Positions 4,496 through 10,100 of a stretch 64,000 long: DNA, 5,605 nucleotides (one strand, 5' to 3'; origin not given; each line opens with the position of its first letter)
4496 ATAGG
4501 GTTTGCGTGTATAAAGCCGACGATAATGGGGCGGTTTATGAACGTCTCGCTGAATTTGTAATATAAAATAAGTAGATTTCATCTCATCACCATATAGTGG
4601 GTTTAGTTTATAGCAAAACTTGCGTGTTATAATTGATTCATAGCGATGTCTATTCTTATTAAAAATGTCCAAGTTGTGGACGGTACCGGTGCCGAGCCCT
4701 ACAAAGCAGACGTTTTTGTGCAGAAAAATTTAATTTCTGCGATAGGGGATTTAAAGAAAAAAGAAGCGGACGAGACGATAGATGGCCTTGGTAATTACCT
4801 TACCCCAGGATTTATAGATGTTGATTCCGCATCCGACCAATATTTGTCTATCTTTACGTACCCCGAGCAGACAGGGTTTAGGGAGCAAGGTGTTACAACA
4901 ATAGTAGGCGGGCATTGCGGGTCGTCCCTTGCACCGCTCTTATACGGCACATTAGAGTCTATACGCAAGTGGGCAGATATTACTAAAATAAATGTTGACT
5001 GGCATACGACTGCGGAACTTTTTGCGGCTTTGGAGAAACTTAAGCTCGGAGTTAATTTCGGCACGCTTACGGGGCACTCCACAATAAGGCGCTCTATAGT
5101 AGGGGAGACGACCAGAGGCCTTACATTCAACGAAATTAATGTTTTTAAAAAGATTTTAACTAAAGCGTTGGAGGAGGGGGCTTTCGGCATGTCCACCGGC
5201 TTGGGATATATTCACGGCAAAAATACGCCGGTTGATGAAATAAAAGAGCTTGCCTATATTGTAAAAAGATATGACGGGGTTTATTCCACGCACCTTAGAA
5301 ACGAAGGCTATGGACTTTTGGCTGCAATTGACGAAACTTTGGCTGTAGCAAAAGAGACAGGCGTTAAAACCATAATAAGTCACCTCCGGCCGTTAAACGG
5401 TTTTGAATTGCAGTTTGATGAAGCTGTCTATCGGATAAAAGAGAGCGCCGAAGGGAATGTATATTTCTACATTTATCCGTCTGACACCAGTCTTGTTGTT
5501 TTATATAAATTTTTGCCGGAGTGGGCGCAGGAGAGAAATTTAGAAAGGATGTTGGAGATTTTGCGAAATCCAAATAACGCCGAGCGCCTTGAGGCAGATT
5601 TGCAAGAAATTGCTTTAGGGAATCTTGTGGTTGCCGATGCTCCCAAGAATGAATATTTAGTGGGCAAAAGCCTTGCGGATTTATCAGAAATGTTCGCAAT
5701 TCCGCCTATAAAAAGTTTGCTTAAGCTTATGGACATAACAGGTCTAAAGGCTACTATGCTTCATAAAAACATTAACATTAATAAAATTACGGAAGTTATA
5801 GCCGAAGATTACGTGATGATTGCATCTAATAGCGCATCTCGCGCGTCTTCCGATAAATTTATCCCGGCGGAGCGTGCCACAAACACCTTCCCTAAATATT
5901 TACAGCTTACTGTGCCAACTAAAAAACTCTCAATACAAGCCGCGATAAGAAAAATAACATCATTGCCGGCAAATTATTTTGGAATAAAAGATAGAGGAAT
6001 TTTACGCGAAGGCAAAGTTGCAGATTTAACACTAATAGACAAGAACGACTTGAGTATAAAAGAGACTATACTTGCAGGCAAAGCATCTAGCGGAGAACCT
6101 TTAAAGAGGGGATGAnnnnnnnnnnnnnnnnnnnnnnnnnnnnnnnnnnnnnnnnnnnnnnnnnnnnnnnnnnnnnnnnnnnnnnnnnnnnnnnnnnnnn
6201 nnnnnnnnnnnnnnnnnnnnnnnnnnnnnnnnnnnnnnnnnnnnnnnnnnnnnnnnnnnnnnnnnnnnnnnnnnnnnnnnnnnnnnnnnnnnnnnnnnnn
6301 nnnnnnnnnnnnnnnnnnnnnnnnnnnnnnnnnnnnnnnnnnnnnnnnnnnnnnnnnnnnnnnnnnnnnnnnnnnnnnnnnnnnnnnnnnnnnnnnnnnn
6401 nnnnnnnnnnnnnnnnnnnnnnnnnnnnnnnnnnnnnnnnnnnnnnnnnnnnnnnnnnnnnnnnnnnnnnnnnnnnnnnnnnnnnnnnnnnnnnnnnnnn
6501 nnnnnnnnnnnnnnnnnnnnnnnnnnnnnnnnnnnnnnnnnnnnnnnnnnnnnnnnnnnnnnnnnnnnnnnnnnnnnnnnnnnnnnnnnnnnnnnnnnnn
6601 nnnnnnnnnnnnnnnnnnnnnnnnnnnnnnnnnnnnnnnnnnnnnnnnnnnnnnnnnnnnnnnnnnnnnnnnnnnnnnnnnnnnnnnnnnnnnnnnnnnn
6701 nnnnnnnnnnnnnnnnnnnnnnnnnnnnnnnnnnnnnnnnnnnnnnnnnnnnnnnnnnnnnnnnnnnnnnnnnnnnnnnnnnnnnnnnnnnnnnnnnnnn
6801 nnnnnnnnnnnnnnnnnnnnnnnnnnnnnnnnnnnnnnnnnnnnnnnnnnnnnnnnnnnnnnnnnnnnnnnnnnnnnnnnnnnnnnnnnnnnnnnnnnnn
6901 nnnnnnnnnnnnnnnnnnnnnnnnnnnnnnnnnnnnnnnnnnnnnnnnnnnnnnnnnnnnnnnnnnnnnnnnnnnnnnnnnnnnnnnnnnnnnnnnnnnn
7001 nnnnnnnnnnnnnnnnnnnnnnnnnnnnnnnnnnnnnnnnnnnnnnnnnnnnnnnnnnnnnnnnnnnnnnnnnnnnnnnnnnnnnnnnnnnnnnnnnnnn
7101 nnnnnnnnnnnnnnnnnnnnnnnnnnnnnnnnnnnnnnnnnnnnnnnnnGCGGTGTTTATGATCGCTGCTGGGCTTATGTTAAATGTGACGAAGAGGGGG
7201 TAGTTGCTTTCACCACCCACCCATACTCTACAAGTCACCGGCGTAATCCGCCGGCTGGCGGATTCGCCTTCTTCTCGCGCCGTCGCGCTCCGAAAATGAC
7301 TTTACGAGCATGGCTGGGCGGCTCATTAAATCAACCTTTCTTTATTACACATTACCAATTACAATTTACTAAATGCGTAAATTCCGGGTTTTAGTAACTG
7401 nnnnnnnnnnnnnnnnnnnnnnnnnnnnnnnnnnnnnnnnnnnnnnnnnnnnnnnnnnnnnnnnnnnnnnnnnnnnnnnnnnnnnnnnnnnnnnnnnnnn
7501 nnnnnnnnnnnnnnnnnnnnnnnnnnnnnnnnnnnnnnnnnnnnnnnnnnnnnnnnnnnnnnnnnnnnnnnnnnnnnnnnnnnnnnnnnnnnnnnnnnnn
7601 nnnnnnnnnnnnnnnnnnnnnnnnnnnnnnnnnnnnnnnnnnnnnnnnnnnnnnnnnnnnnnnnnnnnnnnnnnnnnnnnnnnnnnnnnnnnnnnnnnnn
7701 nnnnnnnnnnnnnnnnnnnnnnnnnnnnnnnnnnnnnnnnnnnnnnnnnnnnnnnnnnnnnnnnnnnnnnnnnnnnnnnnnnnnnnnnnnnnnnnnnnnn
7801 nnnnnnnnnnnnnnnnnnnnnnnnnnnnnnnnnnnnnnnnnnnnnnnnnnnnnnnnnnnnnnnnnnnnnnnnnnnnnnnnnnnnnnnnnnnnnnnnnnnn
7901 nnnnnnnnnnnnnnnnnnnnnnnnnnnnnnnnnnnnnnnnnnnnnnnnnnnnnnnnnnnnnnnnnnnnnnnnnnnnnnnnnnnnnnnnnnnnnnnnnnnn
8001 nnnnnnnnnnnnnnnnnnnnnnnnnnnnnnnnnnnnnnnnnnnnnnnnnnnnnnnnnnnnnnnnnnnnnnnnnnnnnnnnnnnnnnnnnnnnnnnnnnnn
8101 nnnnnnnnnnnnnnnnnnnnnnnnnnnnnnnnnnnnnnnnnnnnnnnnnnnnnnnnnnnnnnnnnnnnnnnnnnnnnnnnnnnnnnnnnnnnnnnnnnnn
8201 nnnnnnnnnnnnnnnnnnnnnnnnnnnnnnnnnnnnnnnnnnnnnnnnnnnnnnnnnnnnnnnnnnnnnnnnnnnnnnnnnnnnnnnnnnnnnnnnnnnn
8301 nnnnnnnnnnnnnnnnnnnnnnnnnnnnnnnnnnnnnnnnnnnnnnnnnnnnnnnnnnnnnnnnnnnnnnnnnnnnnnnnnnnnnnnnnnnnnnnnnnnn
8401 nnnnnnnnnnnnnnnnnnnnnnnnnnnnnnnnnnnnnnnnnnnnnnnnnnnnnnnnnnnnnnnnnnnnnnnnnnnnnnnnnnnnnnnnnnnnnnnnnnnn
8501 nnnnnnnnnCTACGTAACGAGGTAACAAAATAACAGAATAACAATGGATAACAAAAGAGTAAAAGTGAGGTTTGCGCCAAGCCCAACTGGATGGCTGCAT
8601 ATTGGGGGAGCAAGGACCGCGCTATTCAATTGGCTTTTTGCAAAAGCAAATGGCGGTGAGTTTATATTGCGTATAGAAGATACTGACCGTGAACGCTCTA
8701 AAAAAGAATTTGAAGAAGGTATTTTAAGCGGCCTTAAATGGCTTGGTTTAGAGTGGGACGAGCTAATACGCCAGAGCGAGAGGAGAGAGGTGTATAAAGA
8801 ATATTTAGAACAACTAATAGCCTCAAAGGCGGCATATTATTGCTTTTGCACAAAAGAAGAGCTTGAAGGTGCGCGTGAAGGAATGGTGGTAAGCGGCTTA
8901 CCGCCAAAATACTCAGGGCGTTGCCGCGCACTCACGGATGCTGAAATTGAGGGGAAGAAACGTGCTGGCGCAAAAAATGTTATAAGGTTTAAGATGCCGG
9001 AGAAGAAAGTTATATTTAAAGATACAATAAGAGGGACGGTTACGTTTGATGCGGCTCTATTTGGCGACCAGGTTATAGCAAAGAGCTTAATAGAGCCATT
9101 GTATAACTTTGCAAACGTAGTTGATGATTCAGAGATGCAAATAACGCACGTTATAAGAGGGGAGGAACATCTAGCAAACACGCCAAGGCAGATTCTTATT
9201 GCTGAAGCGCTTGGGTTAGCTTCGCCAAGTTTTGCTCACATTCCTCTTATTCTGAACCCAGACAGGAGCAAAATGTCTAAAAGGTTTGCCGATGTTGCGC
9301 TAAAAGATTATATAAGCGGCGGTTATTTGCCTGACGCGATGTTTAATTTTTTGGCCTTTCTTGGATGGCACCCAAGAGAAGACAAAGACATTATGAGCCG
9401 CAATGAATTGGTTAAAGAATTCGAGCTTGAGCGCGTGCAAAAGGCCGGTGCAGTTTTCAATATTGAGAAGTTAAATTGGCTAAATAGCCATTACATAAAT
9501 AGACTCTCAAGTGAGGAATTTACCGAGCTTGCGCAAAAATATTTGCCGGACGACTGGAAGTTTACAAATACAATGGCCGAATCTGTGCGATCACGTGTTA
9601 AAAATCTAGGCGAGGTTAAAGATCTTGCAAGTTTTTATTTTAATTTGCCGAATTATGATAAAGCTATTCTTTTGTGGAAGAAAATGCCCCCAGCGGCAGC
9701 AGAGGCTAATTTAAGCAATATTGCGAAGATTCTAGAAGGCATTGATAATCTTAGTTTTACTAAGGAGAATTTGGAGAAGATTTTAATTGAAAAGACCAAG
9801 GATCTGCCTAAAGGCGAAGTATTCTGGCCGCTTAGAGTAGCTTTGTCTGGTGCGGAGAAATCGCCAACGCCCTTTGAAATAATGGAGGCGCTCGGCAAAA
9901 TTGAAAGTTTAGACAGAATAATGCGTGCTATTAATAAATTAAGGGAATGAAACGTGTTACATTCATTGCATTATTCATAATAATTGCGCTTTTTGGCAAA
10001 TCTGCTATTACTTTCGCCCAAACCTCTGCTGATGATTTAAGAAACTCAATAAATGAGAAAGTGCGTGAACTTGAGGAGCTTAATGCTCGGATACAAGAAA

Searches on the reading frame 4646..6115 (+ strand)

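Call 68: search_protein_families(library=pfam, proteins=[window:4646-6115:+])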
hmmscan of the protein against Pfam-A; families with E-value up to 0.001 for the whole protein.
window:4646-6115:+ (489 aa): 2 families
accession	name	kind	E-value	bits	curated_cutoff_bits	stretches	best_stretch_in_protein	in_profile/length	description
PF07969.17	Amidohydro_3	-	1.3e-11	45.1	29.7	1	405-474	380-454/472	Amidohydrolase family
PF01979.26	Amidohydro_1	-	1.1e-07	31.8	25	1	374-479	228-343/345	Amidohydrolase family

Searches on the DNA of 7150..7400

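Call 70: search_rna_families(source=window, start=7150, end=7400, threshold=evalue, max_evalue=5, show_alignments=1)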
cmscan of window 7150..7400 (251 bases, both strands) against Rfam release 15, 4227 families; matches with E-value up to 5: 1.
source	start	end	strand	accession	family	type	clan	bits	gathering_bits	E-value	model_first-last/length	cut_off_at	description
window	7153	7167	+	RF02182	ST7-AS2_2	Gene; lncRNA;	-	10.6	45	3.8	33-47/47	no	ST7 antisense RNA 2 conserved region 2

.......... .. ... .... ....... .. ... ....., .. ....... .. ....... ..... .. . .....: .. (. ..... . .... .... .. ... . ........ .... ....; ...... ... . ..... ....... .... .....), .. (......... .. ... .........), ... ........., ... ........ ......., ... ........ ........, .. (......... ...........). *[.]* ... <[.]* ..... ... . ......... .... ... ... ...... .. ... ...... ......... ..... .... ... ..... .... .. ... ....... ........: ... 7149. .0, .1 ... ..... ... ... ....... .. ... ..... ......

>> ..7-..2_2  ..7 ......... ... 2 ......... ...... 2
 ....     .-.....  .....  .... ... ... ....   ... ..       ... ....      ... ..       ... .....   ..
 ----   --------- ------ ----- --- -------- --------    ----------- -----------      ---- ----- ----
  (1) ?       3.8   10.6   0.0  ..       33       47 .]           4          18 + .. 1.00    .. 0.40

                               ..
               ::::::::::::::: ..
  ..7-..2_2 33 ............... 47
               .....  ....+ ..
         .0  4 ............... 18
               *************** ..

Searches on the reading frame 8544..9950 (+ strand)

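Call 68: search_protein_families(library=pfam, proteins=[window:8544-9950:+])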
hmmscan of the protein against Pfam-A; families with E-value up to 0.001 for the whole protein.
window:8544-9950:+ (468 aa): 2 families
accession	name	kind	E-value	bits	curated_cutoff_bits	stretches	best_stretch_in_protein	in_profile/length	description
PF00749.27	tRNA-synt_1c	-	1.6e-104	349.7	23.4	1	6-312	2-314/314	tRNA synthetases class I (E and Q), catalytic domain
PF19269.4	Anticodon_2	-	5.9e-25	88.7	23.6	1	325-463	1-141/141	Anticodon binding domain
